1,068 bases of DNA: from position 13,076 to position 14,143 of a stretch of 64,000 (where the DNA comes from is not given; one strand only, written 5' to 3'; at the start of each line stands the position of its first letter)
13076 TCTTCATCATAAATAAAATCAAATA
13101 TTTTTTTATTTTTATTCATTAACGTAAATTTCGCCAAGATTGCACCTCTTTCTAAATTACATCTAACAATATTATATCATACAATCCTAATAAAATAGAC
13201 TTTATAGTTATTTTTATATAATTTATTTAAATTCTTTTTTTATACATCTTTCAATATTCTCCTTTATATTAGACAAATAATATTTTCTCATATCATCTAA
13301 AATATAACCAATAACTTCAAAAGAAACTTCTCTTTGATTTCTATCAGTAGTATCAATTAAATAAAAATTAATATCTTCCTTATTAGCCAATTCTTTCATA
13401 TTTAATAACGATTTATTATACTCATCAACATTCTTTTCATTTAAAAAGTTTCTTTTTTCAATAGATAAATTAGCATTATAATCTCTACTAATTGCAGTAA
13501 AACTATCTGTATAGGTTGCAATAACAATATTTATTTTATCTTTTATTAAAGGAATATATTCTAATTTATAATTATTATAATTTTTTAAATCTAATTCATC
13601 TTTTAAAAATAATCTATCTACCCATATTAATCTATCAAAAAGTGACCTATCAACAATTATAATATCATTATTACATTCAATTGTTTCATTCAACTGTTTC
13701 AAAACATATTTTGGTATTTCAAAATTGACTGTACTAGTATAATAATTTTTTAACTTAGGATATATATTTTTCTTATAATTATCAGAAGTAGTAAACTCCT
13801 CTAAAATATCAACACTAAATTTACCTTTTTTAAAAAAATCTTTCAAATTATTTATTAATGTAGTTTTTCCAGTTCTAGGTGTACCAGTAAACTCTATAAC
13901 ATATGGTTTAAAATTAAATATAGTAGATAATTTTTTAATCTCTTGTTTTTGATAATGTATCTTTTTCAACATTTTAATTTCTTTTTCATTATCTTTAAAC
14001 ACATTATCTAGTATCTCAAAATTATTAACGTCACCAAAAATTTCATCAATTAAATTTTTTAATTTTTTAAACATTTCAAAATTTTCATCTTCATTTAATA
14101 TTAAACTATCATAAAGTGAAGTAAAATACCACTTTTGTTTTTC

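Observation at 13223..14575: Single polypeptide combining a small-alarmone-hydrolase domain with a nucleoside-kinase-like P-loop domain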

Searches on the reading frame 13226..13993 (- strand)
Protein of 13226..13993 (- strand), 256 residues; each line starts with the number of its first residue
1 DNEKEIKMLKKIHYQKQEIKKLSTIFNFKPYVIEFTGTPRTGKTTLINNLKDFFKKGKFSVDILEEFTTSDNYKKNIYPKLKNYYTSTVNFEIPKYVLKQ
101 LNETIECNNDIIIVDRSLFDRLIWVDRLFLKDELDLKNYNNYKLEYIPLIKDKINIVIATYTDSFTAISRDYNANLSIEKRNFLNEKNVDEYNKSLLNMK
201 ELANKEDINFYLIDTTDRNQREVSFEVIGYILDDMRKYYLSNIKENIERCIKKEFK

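Call 20: search_protein_representatives(protein=window:13226-13993:-)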
Query: 256 residues. Proteins with E-value up to 0.001 (for the whole library): 428; up to 1e-10: 114; up to 1e-30: 26. The best 150 are listed.
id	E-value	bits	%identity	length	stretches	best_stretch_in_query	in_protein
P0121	3.2e-90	318.3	64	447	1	5-249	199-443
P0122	3.6e-70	252.7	55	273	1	2-244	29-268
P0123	1.3e-63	231.2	61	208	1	26-211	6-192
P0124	1.3e-55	205.1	47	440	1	9-246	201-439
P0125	8.5e-54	199.1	45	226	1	29-249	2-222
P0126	1.6e-52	194.9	44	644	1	1-243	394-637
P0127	1.9e-49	184.8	43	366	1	1-244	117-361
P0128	6.5e-47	176.6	55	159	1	92-243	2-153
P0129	6.8e-47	176.5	43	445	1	8-245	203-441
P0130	1.2e-45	172.4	39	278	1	4-244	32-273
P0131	3.8e-44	167.5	44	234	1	17-246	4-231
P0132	7.0e-41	156.8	52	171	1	80-242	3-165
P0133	1.8e-40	155.4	38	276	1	8-242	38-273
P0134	2.1e-40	155.3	62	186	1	108-234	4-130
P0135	1.1e-38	149.6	59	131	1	118-246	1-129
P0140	6.6e-35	137.2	34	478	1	4-241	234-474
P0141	1.7e-34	135.9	36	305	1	5-236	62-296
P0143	1.3e-31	126.5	35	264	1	8-234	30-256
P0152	6.6e-23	98.0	33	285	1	27-236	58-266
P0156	3.1e-22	95.7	31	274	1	6-235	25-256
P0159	3.7e-20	89.0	31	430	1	8-241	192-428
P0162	1.3e-19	87.2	27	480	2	26-244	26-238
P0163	1.3e-19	87.2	29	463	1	7-239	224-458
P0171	6.3e-18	81.6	31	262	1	9-242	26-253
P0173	2.2e-17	79.9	30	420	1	8-233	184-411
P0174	2.3e-17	79.8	33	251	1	17-235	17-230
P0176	4.6e-17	78.8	32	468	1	7-241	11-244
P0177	6.2e-17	78.4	27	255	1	8-237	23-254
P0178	2.1e-16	76.6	33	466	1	26-238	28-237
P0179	4.1e-16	75.7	31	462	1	6-241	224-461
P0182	5.9e-16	75.2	30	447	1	25-233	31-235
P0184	8.7e-16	74.6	30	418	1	27-240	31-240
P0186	2.3e-15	73.3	28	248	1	8-233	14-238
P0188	5.9e-15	71.9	30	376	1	5-241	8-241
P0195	7.7e-14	68.3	26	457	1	9-192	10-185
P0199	1.2e-13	67.7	27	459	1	27-236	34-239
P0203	4.0e-13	65.9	25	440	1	9-236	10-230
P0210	2.8e-12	63.1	28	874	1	8-239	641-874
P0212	4.8e-12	62.4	29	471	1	3-240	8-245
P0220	1.5e-11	60.7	30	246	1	3-243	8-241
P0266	1.0e-09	54.8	24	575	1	15-236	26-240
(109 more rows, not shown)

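Call 21: search_protein_families(library=pfam, proteins=[P0126, P0140, P0162, P0176, P0178, P0182, P0210, P0266, P0130, P0141], max_evalue=0.01)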
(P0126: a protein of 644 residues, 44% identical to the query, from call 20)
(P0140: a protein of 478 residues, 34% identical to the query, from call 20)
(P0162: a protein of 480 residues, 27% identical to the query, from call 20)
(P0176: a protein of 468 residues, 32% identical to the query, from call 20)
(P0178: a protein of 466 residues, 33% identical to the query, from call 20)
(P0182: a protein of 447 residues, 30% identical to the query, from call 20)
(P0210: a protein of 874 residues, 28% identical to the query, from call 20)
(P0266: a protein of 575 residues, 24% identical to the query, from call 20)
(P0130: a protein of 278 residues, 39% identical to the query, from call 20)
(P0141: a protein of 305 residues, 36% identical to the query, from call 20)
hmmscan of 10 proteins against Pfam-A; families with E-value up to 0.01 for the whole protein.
P0126 (644 aa): 4 families
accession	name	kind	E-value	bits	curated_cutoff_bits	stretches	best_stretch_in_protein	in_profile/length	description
PF13328.12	HD_4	-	2.8e-17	63.3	27.2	1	209-324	4-127/156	HD domain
PF01966.28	HD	-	1.9e-15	57.6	22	2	20-118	1-112/116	HD domain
PF13521.12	AAA_28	-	8e-07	29.9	27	1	427-540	2-109/164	AAA domain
PF13401.12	AAA_22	-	0.0029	18.4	27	0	429-509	10-91/130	AAA domain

P0140 (478 aa): 2 families
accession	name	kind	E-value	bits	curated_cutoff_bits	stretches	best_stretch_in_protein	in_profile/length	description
PF01966.28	HD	-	4.9e-08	33.7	22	1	37-135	4-112/116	HD domain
PF13521.12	AAA_28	-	0.0088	16.7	27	0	265-395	3-120/164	AAA domain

P0162 (480 aa): 17 families
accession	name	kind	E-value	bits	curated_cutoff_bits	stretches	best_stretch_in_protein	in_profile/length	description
PF13521.12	AAA_28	-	4.9e-16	59.8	27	2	33-150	2-124/164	AAA domain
PF08433.16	KTI12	-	2.6e-09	37.4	22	1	33-74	4-45/271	Chromatin associated protein KTI12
PF01712.25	dNK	-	7.9e-09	36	27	1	33-207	1-180/203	Deoxynucleoside kinase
PF13238.12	AAA_18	-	2e-07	32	29.4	1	33-164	1-107/128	AAA domain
PF13191.12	AAA_16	-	3.6e-07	31.3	32.6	0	268-335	29-88/167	AAA ATPase domain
PF03205.20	MobB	-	3.3e-06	27.5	26.6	0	33-72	2-41/133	Molybdopterin guanine dinucleotide synthesis protein B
PF03308.22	MeaB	-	4.4e-06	26.3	23.1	0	33-62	36-65/273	Methylmalonyl Co-A mutase-associated GTPase MeaB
PF20720.3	nSTAND3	-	7.6e-06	26.1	27.2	1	32-77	19-64/155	Novel STAND NTPase 3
PF13401.12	AAA_22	-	7.9e-05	23.4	27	0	265-334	7-83/130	AAA domain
PF13604.12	AAA_30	-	0.00011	22.5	27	0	35-78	23-66/191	AAA domain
PF03029.23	ATP_bind_1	-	0.00064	20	27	0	35-62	1-28/240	Conserved hypothetical ATP binding protein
PF03266.21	NTPase_1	-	0.00097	19.5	23.9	0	33-62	2-31/168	NTPase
PF06414.18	Zeta_toxin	-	0.0022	17.9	22.3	0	259-290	13-44/199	Zeta toxin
PF13207.12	AAA_17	-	0.0028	18.4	27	0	36-166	1-120/136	AAA domain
PF00485.24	PRK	-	0.0035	17.6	22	0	32-76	1-44/196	Phosphoribulokinase / Uridine kinase family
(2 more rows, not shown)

P0176 (468 aa): 2 families
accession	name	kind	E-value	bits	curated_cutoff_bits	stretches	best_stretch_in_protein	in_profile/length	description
PF03205.20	MobB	-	0.0082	16.5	26.6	0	37-72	1-36/133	Molybdopterin guanine dinucleotide synthesis protein B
PF03308.22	MeaB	-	0.0086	15.5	23.1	0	30-69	28-67/273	Methylmalonyl Co-A mutase-associated GTPase MeaB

P0178 (466 aa): 0 families

P0182 (447 aa): 1 family
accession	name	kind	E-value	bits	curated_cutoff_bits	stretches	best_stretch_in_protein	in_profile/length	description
PF03308.22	MeaB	-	0.00038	20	23.1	1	18-71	16-68/273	Methylmalonyl Co-A mutase-associated GTPase MeaB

P0210 (874 aa): 7 families
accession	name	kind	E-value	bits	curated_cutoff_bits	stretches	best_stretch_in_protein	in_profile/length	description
PF13521.12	AAA_28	-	4.6e-14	53.4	27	1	668-829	2-148/164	AAA domain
PF01966.28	HD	-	1e-06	29.4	22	1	46-116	1-66/116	HD domain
PF13401.12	AAA_22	-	0.00064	20.5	27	1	665-722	5-53/130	AAA domain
PF03266.21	NTPase_1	-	0.0012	19.1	23.9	0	668-695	2-29/168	NTPase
PF08433.16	KTI12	-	0.0026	17.8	22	1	668-705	4-41/271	Chromatin associated protein KTI12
PF13238.12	AAA_18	-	0.0062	17.4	29.4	0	668-760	1-87/128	AAA domain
PF02223.23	Thymidylate_kin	-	0.0075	16.4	27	0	672-752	3-87/185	Thymidylate kinase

P0266 (575 aa): 3 families
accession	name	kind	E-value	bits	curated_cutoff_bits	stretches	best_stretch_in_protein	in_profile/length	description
PF03308.22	MeaB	-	0.0011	18.5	23.1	1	17-74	9-67/273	Methylmalonyl Co-A mutase-associated GTPase MeaB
PF13521.12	AAA_28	-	0.0056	17.3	27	0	45-156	4-122/164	AAA domain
PF00293.34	NUDIX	-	0.0058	17.1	21.1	0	426-476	35-81/134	NUDIX domain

P0130 (278 aa): 5 families
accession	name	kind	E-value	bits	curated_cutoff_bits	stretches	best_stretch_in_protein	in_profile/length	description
PF13521.12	AAA_28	-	5.6e-07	30.4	27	1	63-158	3-94/164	AAA domain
PF13401.12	AAA_22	-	0.00082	20.1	27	0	64-144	10-91/130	AAA domain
PF00154.27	RecA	-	0.00091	19.2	27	1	11-166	4-155/262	recA bacterial DNA recombination protein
PF00448.28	SRP54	-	0.0045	17.1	22.7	1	60-145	2-91/196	SRP54-type protein, GTPase domain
PF08433.16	KTI12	-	0.0051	16.8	22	0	64-108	6-49/271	Chromatin associated protein KTI12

P0141 (305 aa): 6 families
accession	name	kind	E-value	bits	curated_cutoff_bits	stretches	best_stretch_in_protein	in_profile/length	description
PF13521.12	AAA_28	-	3.2e-07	31.2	27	1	94-200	3-103/164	AAA domain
PF08433.16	KTI12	-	0.00014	21.9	22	1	94-129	5-40/271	Chromatin associated protein KTI12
PF03308.22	MeaB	-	0.00025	20.6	23.1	1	85-139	28-82/273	Methylmalonyl Co-A mutase-associated GTPase MeaB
PF02223.23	Thymidylate_kin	-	0.0035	17.5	27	0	97-177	3-88/185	Thymidylate kinase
PF03205.20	MobB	-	0.0047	17.3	26.6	1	92-144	1-50/133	Molybdopterin guanine dinucleotide synthesis protein B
PF03266.21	NTPase_1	-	0.0052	17.1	23.9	0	95-121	4-30/168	NTPase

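Call 28: search_solved_structures(query=A3, max_evalue=10, show_alignments=4)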
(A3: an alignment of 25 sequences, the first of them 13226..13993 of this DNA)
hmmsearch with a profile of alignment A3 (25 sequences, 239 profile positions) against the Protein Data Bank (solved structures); distinct sequences matched with E-value up to 10: 120 (the best 60 are shown).
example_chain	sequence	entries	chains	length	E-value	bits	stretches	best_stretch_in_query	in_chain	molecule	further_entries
3dm9_B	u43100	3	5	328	2.4e-09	40.1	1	9-109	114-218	Signal recognition particle receptor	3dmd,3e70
2jas_A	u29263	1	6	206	4e-08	36.1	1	27-164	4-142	DEOXYGUANOSINE KINASE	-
2jaq_A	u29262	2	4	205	4.1e-08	36.1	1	27-164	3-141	DEOXYGUANOSINE KINASE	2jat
5l3s_B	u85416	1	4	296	2e-07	33.8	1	10-109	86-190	Signal recognition particle receptor FtsY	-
5l3w_A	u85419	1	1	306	2.9e-07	33.3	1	10-109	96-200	Signal recognition particle receptor FtsY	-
8puu_A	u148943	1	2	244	4.3e-07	32.7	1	25-164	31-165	Deoxynucleoside kinase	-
1j8m_F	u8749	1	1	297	1e-06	31.5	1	21-61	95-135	SIGNAL RECOGNITION 54 KDA PROTEIN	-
5xbh_A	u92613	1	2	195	1.8e-06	30.7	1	26-113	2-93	Thymidylate kinase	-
2yvu_A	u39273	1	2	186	2.6e-06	30.1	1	14-59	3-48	Probable adenylyl-sulfate kinase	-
2pbr_A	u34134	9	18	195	2.7e-06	30.1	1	26-113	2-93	Thymidylate kinase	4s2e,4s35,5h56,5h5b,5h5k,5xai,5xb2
1j8y_F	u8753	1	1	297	9.4e-06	28.3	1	21-61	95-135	SIGNAL RECOGNITION 54 KDA PROTEIN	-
5l3s_A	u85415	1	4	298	1.6e-05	27.6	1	21-109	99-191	Signal recognition particle 54 kDa protein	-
5l3v_A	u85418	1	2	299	1.6e-05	27.6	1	21-109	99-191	Signal recognition particle 54 kDa protein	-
3kl4_A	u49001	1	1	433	3e-05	26.7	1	22-109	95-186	Signal recognition 54 kDa protein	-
1qzw_A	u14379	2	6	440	3.1e-05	26.7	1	22-109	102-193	Signal recognition 54 kDa protein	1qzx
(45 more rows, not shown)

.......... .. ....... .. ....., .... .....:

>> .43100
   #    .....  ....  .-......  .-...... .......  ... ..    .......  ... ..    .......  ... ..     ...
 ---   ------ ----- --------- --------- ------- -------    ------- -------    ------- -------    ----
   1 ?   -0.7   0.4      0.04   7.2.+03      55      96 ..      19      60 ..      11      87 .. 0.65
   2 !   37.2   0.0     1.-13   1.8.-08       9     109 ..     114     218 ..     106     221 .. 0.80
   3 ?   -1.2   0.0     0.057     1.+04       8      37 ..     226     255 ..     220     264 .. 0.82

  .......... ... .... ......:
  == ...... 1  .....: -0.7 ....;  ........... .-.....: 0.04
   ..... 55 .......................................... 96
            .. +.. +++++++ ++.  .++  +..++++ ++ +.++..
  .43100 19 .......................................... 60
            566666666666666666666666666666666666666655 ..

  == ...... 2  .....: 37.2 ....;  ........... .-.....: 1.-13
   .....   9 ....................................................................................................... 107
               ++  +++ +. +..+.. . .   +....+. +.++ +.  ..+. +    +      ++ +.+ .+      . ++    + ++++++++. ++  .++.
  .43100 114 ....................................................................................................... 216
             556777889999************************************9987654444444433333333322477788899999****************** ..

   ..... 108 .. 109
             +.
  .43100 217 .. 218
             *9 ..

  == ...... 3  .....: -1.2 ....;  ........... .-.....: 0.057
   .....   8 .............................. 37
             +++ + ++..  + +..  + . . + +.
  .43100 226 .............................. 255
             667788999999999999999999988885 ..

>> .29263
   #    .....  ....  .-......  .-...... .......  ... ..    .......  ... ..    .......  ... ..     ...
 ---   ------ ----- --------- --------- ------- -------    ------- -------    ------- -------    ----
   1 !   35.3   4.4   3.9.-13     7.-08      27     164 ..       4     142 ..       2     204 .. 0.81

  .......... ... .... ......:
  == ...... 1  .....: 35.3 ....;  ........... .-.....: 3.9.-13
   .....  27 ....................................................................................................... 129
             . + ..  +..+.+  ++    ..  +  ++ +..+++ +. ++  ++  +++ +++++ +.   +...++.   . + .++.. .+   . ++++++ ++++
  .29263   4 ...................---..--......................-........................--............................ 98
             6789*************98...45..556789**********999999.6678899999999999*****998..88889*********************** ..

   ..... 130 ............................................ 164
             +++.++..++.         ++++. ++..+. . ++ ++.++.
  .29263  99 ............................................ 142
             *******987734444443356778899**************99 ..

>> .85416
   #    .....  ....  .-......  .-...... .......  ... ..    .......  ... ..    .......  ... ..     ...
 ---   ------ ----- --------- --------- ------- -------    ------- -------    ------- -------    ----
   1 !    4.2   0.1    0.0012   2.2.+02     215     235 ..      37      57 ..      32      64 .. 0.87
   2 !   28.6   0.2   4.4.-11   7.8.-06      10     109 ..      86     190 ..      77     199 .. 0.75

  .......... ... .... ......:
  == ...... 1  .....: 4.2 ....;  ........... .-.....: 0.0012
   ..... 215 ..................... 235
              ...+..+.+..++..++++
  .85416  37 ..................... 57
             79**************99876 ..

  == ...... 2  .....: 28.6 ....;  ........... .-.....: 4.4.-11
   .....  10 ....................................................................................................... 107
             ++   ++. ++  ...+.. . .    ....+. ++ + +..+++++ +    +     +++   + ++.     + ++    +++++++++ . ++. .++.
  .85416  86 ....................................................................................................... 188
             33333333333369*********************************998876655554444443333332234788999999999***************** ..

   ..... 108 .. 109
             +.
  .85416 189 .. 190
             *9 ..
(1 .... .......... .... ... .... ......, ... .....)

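Call 29: search_protein_families(library=pfam, alignment_id=A3, max_evalue=0.01)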
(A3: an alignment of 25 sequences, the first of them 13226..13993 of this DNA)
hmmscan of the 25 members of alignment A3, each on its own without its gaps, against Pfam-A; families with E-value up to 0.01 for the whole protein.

A. member 1, window:13226-13993:- (256 aa): 4 families
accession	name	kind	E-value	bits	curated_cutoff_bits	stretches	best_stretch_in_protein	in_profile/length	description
PF13521.12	AAA_28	-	3.6e-07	31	27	1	33-131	2-96/164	AAA domain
PF13238.12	AAA_18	-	0.00042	21.2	29.4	1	33-115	1-78/128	AAA domain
PF08433.16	KTI12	-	0.00084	19.4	22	1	34-79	5-48/271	Chromatin associated protein KTI12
PF13401.12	AAA_22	-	0.003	18.3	27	1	31-82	6-59/130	AAA domain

B. families by the number of members that match (of 25 scanned): 20 families
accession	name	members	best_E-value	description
PF13521.12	AAA_28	23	3.3e-15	AAA domain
PF08433.16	KTI12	13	1e-05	Chromatin associated protein KTI12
PF13238.12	AAA_18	7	0.00014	AAA domain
PF03308.22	MeaB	7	0.00018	Methylmalonyl Co-A mutase-associated GTPase MeaB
PF02223.23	Thymidylate_kin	6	9.1e-05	Thymidylate kinase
PF13401.12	AAA_22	6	0.00037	AAA domain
PF01712.25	dNK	4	1e-07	Deoxynucleoside kinase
PF03266.21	NTPase_1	4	9.9e-05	NTPase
PF03205.20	MobB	3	0.0031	Molybdopterin guanine dinucleotide synthesis protein B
PF13173.12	AAA_14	2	0.00013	AAA domain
PF06309.17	Torsin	2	0.0044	Torsin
PF09851.14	SHOCT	1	0.00061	Short C-terminal domain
PF20720.3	nSTAND3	1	0.00074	Novel STAND NTPase 3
PF00004.35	AAA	1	0.0015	ATPase family associated with various cellular activities (AAA)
PF13604.12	AAA_30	1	0.0028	AAA domain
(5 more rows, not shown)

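Call 30: find_homologous_proteins(query=A3, max_evalue=0.001)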
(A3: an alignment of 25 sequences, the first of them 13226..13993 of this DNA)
Query A3 (25 sequences) (256 aa, profile of the alignment): 1075 proteins with E <= 0.001 among 5346 candidates; the best 120 are listed.
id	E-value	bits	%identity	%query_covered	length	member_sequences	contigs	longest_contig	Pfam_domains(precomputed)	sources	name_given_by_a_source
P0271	2.2e-85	304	45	92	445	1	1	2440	PF13328.13,PF01966.29,PF13521.13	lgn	-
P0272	6.4e-85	302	44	96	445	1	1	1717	PF13328.13,PF01966.29,PF13521.13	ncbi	ncbi:MAG: HD domain-containing protein [Bacilli bacterium]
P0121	6.5e-85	302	66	92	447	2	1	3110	PF13328.13,PF01966.29,PF13521.13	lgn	-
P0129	7.0e-85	302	43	93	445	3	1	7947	PF13328.13,PF13521.13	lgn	-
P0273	1.5e-84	301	47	95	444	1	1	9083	PF13328.13,PF01966.29,PF13521.13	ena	-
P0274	1.6e-84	301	46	93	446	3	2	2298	PF13328.13,PF13521.13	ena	-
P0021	1.9e-84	301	68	97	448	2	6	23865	PF13328.13,PF13521.13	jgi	-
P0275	2.7e-84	300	46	89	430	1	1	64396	PF13328.13,PF01966.29,PF13521.13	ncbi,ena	-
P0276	4.6e-84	300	45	96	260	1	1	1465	PF13521.13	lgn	-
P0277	7.2e-84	299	44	93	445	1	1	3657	PF13328.13,PF01966.29,PF13521.13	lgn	-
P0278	8.4e-84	299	62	95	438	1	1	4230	PF13328.13,PF01966.29,PF13521.13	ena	-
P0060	8.5e-84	299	65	96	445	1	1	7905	PF13328.13,PF01966.29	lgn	-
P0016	9.6e-84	298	68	94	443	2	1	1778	PF13328.13,PF13521.13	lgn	-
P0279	2.0e-83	297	44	96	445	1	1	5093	PF13328.13,PF01966.29,PF13521.13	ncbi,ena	-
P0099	2.1e-83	297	63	99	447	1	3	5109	PF13328.13,PF01966.29,PF13521.13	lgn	-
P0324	3.4e-82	293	64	99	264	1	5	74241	PF13521.13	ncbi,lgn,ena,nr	ncbi:MAG: AAA family ATPase [Bacilli bacterium]|nr:AAA family ATPase [Bacilli bacterium]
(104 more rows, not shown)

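Call 42: search_solved_structures(query=P0126, max_evalue=0.01)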
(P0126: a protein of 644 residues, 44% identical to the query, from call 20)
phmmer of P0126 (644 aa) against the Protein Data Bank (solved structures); distinct sequences matched with E-value up to 0.01: 23.
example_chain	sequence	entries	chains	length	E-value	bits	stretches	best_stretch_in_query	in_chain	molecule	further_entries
4yf1_A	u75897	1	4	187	1.3e-35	126.6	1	203-369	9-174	Lmo0812 protein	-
3nqw_A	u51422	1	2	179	6e-18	68.3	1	209-325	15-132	CG11900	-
3nr1_A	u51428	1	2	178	1.3e-15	60.6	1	206-325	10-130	HD domain-containing protein 3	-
1vj7_A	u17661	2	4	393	4.6e-15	58.8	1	188-324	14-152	Bifunctional RELA/SPOT | Bifunctional (p)ppGpp synthase/hydrolase RelA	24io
5vxa_A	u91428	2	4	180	1.3e-14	57.4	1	206-325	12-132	Guanosine-3',5'-bis(diphosphate) 3'-pyrophosphohydrolase MESH1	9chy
7qoe_A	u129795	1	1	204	3.6e-14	55.8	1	205-355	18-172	HDc domain-containing protein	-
8acu_A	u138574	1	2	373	2.1e-13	53.3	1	203-325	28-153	GTP pyrophosphokinase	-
6yxa_A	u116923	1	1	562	3.2e-13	52.7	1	203-325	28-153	GTP pyrophosphokinase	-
7oiw_A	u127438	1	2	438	1.1e-12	50.9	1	206-324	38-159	GTP pyrophosphokinase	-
5xnx_A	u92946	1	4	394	4.3e-12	49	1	201-333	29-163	Bifunctional (p)ppGpp synthase/hydrolase RelA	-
7qoc_A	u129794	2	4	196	6e-12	48.5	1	205-356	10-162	Guanosine polyphosphate pyrophosphohydrolases/synthetases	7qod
7qps_A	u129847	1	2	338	3.9e-11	45.8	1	207-323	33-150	ACT domain protein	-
7qpr_A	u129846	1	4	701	1.5e-10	43.8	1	207-322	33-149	ACT domain protein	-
6s2v_A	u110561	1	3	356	3e-10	42.9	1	190-323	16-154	(P)ppGpp synthetase I, SpoT/RelA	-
6s2t_A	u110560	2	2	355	3.1e-10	42.9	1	190-323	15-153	(P)ppGpp synthetase I, SpoT/RelA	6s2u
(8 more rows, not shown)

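Call 43: search_solved_structures(query=P0140, max_evalue=0.1)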
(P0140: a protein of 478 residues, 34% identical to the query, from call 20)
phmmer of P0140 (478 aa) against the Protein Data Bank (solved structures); distinct sequences matched with E-value up to 0.1: 1.
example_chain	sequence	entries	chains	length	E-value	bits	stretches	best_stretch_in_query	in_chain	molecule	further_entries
2pq7_A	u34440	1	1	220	0.0011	21.4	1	20-154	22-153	Predicted HD superfamily hydrolase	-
